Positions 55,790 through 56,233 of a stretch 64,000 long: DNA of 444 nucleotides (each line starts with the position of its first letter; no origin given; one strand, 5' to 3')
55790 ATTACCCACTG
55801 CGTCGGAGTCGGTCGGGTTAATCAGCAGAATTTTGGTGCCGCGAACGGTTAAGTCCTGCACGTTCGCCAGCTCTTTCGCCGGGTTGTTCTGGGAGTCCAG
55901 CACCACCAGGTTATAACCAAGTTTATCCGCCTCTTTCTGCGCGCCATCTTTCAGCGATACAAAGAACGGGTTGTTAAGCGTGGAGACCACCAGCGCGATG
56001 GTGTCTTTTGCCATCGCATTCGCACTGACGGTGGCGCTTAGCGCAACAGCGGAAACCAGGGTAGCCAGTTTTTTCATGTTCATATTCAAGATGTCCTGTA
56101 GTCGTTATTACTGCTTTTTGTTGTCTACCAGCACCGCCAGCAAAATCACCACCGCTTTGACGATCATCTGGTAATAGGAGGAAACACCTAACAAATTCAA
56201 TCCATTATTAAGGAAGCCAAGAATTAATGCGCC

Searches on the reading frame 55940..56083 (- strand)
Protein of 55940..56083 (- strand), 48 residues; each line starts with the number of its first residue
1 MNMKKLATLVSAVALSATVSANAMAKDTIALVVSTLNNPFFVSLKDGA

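Call 24: list_cluster_members(proteins=[window:55940-56083:-, window:55892-56083:-, window:55859-56083:-, window:55772-56083:-, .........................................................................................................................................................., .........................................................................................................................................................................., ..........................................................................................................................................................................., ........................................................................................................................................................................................, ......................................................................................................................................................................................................, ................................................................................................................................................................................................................])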
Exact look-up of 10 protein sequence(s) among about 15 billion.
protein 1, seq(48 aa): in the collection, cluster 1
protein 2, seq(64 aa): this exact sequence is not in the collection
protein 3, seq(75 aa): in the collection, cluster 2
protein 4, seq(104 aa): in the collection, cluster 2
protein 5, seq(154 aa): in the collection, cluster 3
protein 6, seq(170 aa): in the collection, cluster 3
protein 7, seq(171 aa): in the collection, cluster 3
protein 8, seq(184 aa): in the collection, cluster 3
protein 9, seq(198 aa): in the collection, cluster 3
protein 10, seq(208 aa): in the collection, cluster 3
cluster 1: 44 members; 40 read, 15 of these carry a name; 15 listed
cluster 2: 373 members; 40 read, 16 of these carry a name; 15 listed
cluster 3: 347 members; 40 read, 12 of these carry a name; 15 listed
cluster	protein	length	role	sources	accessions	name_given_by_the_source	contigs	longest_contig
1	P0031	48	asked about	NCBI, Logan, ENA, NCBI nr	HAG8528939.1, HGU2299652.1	TPA: D-ribose ABC transporter substrate-binding protein, partial [Escherichia coli] | D-ribose ABC transporter substrate-binding protein [Escherichia coli]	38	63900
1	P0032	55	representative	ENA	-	-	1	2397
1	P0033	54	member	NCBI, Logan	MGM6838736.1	D-ribose ABC transporter substrate-binding protein, partial [Escherichia coli]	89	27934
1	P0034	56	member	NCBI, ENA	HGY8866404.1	TPA: D-ribose ABC transporter substrate-binding protein, partial [Escherichia coli]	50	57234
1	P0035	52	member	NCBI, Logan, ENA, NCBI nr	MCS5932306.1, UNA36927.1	hypothetical protein LRM35_11815 [Klebsiella variicola subsp. variicola] | hypothetical protein [Klebsiella pneumoniae subsp. pneumoniae]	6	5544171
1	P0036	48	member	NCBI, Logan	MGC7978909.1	D-ribose ABC transporter substrate-binding protein, partial [Salmonella enterica]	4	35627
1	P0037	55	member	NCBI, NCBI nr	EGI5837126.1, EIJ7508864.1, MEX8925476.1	D-ribose ABC transporter substrate-binding protein, partial [Escherichia coli] | D-ribose ABC transporter substrate-binding protein [Salmonella enterica subsp. enterica ...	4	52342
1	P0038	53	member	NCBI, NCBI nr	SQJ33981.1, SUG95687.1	D-ribose-binding periplasmic protein [Salmonella enterica subsp. enterica serovar ...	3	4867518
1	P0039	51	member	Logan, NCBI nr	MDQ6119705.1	hypothetical protein [Klebsiella pneumoniae subsp. pneumoniae]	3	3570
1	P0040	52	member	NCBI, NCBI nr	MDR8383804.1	D-ribose ABC transporter substrate-binding protein, partial [Acinetobacter baumannii] | D-ribose ABC transporter substrate-binding protein [Acinetobacter baumannii]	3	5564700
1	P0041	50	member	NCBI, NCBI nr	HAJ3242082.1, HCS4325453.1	TPA: D-ribose ABC transporter substrate-binding protein, partial [Salmonella enterica ... | D-ribose ABC transporter substrate-binding protein [Escherichia coli]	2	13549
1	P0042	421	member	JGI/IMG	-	lipopolysaccharide transport system ATP-binding protein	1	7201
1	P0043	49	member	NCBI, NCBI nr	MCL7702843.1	D-ribose ABC transporter substrate-binding protein, partial [Enterobacter kobei] | D-ribose ABC transporter substrate-binding protein [Enterobacter kobei]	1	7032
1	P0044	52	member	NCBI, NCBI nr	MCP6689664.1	D-ribose ABC transporter substrate-binding protein, partial [Klebsiella pneumoniae] | D-ribose ABC transporter substrate-binding protein [Klebsiella pneumoniae]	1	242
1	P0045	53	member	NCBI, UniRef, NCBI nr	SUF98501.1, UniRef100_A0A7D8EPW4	D-ribose-binding periplasmic protein [Salmonella enterica] | D-ribose-binding periplasmic protein n=1 Tax=Salmonella enterica TaxID=28901 ...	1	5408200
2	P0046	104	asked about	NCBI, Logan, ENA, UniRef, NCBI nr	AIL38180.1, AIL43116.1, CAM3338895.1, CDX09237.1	D-ribose-binding periplasmic protein precursor [Shigella flexneri] | Periplasmic binding protein domain-containing protein n=17 Tax=Enterobacteriaceae ... | D-ribose-binding periplasmic protein [Shigella flexneri 2003036]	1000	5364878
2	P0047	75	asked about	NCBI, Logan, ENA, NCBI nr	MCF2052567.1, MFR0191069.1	D-ribose ABC transporter substrate-binding protein, partial [Escherichia coli] | D-ribose ABC transporter substrate-binding protein [Escherichia coli]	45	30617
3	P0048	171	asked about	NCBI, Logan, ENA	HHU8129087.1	TPA: ribose ABC transporter substrate-binding protein RbsB, partial [Escherichia coli]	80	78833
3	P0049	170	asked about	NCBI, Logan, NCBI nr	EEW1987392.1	ribose ABC transporter substrate-binding protein RbsB, partial [Escherichia coli] | ribose ABC transporter substrate-binding protein RbsB [Escherichia coli]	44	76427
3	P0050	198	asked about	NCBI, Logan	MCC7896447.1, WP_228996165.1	ribose ABC transporter substrate-binding protein RbsB, partial [Escherichia coli]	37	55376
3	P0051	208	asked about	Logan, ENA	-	-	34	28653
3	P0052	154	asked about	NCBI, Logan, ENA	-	-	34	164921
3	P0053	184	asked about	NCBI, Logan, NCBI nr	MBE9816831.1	ribose ABC transporter substrate-binding protein RbsB, partial [Escherichia coli] | ribose ABC transporter substrate-binding protein RbsB [Escherichia coli]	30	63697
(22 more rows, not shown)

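Call 25: find_encoding_contigs(protein=P0046, flank=1500, max_places=10)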
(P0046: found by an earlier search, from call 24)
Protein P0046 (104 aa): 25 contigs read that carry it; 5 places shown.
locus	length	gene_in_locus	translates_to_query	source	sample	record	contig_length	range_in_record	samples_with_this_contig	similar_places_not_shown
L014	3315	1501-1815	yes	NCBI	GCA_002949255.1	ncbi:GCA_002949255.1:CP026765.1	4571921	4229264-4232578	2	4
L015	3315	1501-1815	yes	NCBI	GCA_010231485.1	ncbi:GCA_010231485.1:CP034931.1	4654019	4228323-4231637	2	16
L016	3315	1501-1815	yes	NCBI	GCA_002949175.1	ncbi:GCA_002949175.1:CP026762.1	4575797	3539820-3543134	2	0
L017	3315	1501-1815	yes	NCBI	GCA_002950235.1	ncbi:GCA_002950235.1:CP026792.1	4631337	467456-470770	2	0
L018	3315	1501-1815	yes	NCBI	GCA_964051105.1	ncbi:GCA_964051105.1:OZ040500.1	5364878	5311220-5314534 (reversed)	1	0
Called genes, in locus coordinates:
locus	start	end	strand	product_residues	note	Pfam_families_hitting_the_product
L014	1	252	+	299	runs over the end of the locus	PF00005:ABC_tran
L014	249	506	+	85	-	-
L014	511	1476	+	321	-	PF02653:BPD_transp_2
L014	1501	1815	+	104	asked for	PF00532:Peripla_BP_1 (weak), PF13407:Peripla_BP_4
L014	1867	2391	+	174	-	PF00532:Peripla_BP_1, PF13407:Peripla_BP_4, PF13377:Peripla_BP_3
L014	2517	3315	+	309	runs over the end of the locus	PF00294:PfkB, PF08543:Phos_pyr_kin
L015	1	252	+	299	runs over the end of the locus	PF00005:ABC_tran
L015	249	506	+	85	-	-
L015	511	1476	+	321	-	PF02653:BPD_transp_2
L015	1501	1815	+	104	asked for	PF00532:Peripla_BP_1 (weak), PF13407:Peripla_BP_4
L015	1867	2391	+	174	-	PF00532:Peripla_BP_1, PF13407:Peripla_BP_4, PF13377:Peripla_BP_3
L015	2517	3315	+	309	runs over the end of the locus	PF00294:PfkB, PF08543:Phos_pyr_kin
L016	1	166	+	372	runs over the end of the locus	PF00005:ABC_tran, PF13604:AAA_30 (faint), PF00005:ABC_tran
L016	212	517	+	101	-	-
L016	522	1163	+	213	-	PF02653:BPD_transp_2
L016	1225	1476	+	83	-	PF02653:BPD_transp_2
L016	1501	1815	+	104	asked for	PF00532:Peripla_BP_1 (weak), PF13407:Peripla_BP_4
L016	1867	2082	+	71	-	PF13407:Peripla_BP_4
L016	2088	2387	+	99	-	PF00532:Peripla_BP_1, PF13377:Peripla_BP_3, PF13407:Peripla_BP_4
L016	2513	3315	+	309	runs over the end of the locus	PF00294:PfkB, PF08543:Phos_pyr_kin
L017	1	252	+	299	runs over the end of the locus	PF00005:ABC_tran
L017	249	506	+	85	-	-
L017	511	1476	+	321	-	PF02653:BPD_transp_2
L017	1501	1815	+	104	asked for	PF00532:Peripla_BP_1 (weak), PF13407:Peripla_BP_4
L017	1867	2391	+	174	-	PF00532:Peripla_BP_1, PF13407:Peripla_BP_4, PF13377:Peripla_BP_3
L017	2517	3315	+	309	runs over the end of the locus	PF00294:PfkB, PF08543:Phos_pyr_kin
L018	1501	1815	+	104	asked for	PF00532:Peripla_BP_1 (weak), PF13407:Peripla_BP_4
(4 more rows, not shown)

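Call 26: find_encoding_contigs(protein=P0048, flank=1500, max_places=10)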
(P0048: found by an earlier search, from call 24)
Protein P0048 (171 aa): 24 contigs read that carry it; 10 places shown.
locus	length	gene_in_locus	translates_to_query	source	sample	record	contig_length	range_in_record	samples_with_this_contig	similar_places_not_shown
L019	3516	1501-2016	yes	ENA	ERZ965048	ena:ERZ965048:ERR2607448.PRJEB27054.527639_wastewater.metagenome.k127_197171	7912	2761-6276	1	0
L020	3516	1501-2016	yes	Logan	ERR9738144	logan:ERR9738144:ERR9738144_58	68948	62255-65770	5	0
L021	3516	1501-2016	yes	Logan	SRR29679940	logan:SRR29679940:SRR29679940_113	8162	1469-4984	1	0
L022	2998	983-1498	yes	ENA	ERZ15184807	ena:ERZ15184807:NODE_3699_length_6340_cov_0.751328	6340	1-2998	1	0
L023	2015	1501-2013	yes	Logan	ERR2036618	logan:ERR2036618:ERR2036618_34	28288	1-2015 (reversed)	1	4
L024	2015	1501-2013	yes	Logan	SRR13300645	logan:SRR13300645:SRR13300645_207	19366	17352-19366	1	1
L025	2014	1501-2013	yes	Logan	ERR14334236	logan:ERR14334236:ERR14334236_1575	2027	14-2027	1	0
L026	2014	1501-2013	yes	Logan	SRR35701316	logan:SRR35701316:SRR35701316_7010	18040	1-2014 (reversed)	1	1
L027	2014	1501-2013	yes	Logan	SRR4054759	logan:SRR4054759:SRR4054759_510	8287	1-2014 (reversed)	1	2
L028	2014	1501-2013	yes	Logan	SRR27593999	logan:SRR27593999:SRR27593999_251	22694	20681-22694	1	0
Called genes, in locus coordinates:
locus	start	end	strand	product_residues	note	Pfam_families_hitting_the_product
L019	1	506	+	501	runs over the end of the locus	PF00005:ABC_tran, PF13304:AAA_21 (faint), PF00005:ABC_tran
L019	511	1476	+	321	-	PF02653:BPD_transp_2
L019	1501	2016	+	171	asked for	PF00532:Peripla_BP_1, PF13407:Peripla_BP_4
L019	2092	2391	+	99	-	PF00532:Peripla_BP_1, PF13377:Peripla_BP_3, PF13407:Peripla_BP_4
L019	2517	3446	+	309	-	PF00294:PfkB, PF08543:Phos_pyr_kin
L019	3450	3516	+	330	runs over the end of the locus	PF00356:LacI, PF00532:Peripla_BP_1, PF13407:Peripla_BP_4, PF13377:Peripla_BP_3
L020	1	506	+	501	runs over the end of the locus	PF00005:ABC_tran, PF13304:AAA_21 (faint), PF13604:AAA_30 (faint), PF00005:ABC_tran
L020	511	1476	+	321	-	PF02653:BPD_transp_2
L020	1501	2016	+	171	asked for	PF00532:Peripla_BP_1, PF13407:Peripla_BP_4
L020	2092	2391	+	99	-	PF00532:Peripla_BP_1, PF13377:Peripla_BP_3, PF13407:Peripla_BP_4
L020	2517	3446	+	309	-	PF00294:PfkB, PF08543:Phos_pyr_kin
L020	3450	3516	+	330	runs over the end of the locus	PF00356:LacI, PF00532:Peripla_BP_1, PF13407:Peripla_BP_4, PF13377:Peripla_BP_3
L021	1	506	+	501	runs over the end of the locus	PF00005:ABC_tran, PF13304:AAA_21 (faint), PF00005:ABC_tran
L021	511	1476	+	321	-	PF02653:BPD_transp_2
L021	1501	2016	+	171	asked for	PF00532:Peripla_BP_1, PF13407:Peripla_BP_4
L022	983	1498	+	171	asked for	PF00532:Peripla_BP_1, PF13407:Peripla_BP_4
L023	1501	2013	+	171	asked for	PF00532:Peripla_BP_1, PF13407:Peripla_BP_4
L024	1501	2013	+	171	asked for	PF00532:Peripla_BP_1, PF13407:Peripla_BP_4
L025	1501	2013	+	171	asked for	PF00532:Peripla_BP_1, PF13407:Peripla_BP_4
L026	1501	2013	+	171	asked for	PF00532:Peripla_BP_1, PF13407:Peripla_BP_4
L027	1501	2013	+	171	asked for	PF00532:Peripla_BP_1, PF13407:Peripla_BP_4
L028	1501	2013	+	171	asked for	PF00532:Peripla_BP_1, PF13407:Peripla_BP_4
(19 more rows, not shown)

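Call 27: find_encoding_contigs(protein=P0047, flank=1500, max_places=10)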
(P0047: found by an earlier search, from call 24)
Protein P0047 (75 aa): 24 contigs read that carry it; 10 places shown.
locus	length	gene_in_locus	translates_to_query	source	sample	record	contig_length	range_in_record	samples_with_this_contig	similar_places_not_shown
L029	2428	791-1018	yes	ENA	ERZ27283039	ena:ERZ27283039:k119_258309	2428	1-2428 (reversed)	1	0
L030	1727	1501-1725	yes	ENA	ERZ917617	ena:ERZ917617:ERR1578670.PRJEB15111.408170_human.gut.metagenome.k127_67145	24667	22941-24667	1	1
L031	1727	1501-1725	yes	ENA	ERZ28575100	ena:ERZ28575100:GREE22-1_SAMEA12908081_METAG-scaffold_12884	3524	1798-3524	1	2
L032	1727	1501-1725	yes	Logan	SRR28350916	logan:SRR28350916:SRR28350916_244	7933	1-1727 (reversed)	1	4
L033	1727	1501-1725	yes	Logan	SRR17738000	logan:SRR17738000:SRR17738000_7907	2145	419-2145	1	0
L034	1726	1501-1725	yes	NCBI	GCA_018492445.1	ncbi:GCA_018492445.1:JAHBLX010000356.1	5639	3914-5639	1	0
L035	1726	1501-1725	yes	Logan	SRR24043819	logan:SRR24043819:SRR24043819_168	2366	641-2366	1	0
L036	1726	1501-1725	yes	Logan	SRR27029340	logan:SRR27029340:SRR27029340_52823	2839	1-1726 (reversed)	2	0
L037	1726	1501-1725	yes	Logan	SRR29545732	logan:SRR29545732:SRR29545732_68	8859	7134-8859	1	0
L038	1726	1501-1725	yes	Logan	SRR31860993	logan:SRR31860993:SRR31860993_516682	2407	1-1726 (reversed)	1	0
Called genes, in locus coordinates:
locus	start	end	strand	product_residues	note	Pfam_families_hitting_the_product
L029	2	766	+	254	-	?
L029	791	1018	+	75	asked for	PF00532:Peripla_BP_1 (faint), PF13407:Peripla_BP_4 (weak)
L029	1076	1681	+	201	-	PF00532:Peripla_BP_1, PF13407:Peripla_BP_4, PF13377:Peripla_BP_3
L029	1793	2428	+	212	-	?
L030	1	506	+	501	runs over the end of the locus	PF00005:ABC_tran, PF13304:AAA_21 (faint), PF00005:ABC_tran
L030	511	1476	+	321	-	PF02653:BPD_transp_2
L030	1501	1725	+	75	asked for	PF00532:Peripla_BP_1 (faint), PF13407:Peripla_BP_4 (weak)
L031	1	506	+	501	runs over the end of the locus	PF00005:ABC_tran, PF13304:AAA_21 (faint), PF00005:ABC_tran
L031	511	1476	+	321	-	PF02653:BPD_transp_2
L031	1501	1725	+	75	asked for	PF00532:Peripla_BP_1 (faint), PF13407:Peripla_BP_4 (weak)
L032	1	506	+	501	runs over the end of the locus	PF00005:ABC_tran, PF13304:AAA_21 (faint), PF00005:ABC_tran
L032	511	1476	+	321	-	PF02653:BPD_transp_2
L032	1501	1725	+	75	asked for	PF00532:Peripla_BP_1 (faint), PF13407:Peripla_BP_4 (weak)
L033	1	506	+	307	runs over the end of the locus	PF00005:ABC_tran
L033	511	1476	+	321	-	PF02653:BPD_transp_2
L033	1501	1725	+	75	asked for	PF00532:Peripla_BP_1 (faint), PF13407:Peripla_BP_4 (weak)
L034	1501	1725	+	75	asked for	PF00532:Peripla_BP_1 (faint), PF13407:Peripla_BP_4 (weak)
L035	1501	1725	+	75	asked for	PF00532:Peripla_BP_1 (faint), PF13407:Peripla_BP_4 (weak)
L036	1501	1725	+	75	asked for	PF00532:Peripla_BP_1 (faint), PF13407:Peripla_BP_4 (weak)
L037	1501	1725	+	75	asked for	PF00532:Peripla_BP_1 (faint), PF13407:Peripla_BP_4 (weak)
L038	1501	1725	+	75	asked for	PF00532:Peripla_BP_1 (faint), PF13407:Peripla_BP_4 (weak)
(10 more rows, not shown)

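Call 29: find_encoding_contigs(protein=P0049, flank=1000, max_places=10)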
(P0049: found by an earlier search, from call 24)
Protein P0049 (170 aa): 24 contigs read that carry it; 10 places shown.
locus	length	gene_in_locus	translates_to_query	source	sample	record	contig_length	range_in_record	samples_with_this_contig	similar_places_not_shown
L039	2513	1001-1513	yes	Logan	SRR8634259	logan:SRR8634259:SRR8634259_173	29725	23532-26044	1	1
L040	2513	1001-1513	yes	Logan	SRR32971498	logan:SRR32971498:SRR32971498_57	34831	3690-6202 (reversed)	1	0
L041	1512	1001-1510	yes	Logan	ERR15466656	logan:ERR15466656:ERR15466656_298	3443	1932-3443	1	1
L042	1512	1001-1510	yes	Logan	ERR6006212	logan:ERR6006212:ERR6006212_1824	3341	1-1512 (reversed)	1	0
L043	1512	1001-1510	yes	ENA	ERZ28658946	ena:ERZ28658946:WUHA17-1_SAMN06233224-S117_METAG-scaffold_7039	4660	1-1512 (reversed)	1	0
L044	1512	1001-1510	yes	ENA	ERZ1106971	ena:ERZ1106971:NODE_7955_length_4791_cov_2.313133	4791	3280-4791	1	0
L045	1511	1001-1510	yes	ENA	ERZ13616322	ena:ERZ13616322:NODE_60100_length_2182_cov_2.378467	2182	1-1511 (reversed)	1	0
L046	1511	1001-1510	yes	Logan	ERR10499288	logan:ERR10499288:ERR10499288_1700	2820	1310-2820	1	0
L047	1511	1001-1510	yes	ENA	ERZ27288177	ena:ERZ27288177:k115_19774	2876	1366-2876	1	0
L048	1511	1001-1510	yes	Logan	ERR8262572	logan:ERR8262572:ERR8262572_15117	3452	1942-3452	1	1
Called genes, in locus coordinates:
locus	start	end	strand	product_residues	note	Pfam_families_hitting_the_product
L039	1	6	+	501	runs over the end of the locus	PF00005:ABC_tran, PF13304:AAA_21 (faint), PF00005:ABC_tran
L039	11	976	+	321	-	PF02653:BPD_transp_2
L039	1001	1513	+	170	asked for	PF00532:Peripla_BP_1, PF13407:Peripla_BP_4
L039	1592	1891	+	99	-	PF00532:Peripla_BP_1, PF13377:Peripla_BP_3, PF13407:Peripla_BP_4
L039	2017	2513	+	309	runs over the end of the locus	PF00294:PfkB, PF08543:Phos_pyr_kin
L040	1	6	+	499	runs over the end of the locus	PF00005:ABC_tran, PF13304:AAA_21 (faint), PF00005:ABC_tran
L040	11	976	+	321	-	PF02653:BPD_transp_2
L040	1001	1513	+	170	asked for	PF00532:Peripla_BP_1, PF13407:Peripla_BP_4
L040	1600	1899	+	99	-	PF00532:Peripla_BP_1, PF13377:Peripla_BP_3, PF13407:Peripla_BP_4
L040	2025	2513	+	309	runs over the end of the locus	PF00294:PfkB, PF08543:Phos_pyr_kin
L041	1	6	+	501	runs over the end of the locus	PF00005:ABC_tran, PF13304:AAA_21 (faint), PF00005:ABC_tran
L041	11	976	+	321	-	PF02653:BPD_transp_2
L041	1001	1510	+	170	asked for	PF00532:Peripla_BP_1, PF13407:Peripla_BP_4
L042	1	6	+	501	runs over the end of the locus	PF00005:ABC_tran, PF13304:AAA_21 (faint), PF00005:ABC_tran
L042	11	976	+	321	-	PF02653:BPD_transp_2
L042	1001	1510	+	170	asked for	PF00532:Peripla_BP_1, PF13407:Peripla_BP_4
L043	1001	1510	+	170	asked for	PF00532:Peripla_BP_1, PF13407:Peripla_BP_4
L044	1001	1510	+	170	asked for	PF00532:Peripla_BP_1, PF13407:Peripla_BP_4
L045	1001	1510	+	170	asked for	PF00532:Peripla_BP_1, PF13407:Peripla_BP_4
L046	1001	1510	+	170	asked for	PF00532:Peripla_BP_1, PF13407:Peripla_BP_4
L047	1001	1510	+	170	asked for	PF00532:Peripla_BP_1, PF13407:Peripla_BP_4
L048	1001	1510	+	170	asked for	PF00532:Peripla_BP_1, PF13407:Peripla_BP_4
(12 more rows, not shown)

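Call 30: find_encoding_contigs(protein=P0052, flank=1000, max_places=10)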
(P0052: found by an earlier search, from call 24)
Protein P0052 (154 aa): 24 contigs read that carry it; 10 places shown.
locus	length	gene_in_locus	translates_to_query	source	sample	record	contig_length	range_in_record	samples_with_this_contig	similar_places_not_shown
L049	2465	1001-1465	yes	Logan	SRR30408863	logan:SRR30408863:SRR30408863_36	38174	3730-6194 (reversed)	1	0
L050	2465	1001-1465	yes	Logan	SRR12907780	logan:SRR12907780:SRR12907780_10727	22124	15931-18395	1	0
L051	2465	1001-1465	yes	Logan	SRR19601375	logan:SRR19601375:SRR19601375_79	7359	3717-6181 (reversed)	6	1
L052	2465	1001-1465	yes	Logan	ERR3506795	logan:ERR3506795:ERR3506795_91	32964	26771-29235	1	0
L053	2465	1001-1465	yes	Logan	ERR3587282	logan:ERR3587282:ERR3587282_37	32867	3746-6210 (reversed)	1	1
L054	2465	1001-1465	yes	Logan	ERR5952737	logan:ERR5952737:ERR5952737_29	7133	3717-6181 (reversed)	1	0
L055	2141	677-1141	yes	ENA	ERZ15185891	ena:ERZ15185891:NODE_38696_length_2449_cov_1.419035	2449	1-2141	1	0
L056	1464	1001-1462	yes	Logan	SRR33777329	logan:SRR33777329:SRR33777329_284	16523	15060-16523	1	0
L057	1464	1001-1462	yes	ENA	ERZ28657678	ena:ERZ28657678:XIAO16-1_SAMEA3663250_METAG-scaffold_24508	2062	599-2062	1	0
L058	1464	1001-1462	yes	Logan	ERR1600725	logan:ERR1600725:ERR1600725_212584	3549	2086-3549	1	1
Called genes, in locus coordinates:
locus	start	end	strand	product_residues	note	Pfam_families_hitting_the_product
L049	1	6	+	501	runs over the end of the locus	PF00005:ABC_tran, PF13304:AAA_21 (faint), PF00005:ABC_tran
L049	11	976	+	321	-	PF02653:BPD_transp_2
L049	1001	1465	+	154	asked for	PF00532:Peripla_BP_1, PF13407:Peripla_BP_4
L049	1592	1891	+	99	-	PF00532:Peripla_BP_1, PF13377:Peripla_BP_3, PF13407:Peripla_BP_4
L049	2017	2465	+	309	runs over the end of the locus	PF00294:PfkB, PF08543:Phos_pyr_kin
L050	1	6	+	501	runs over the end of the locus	PF00005:ABC_tran, PF13304:AAA_21 (faint), PF00005:ABC_tran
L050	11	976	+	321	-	PF02653:BPD_transp_2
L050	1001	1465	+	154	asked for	PF00532:Peripla_BP_1, PF13407:Peripla_BP_4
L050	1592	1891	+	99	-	PF00532:Peripla_BP_1, PF13377:Peripla_BP_3, PF13407:Peripla_BP_4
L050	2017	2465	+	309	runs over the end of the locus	PF00294:PfkB, PF08543:Phos_pyr_kin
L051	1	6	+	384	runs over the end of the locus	PF00005:ABC_tran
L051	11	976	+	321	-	PF02653:BPD_transp_2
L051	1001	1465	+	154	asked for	PF00532:Peripla_BP_1, PF13407:Peripla_BP_4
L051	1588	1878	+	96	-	PF13377:Peripla_BP_3 (weak), PF13407:Peripla_BP_4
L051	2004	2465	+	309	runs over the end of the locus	PF00294:PfkB, PF08543:Phos_pyr_kin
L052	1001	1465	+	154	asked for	PF00532:Peripla_BP_1, PF13407:Peripla_BP_4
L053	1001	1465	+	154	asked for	PF00532:Peripla_BP_1, PF13407:Peripla_BP_4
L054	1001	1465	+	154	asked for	PF00532:Peripla_BP_1, PF13407:Peripla_BP_4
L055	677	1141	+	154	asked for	PF00532:Peripla_BP_1, PF13407:Peripla_BP_4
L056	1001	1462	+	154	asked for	PF00532:Peripla_BP_1, PF13407:Peripla_BP_4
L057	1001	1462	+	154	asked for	PF00532:Peripla_BP_1, PF13407:Peripla_BP_4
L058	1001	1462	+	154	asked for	PF00532:Peripla_BP_1, PF13407:Peripla_BP_4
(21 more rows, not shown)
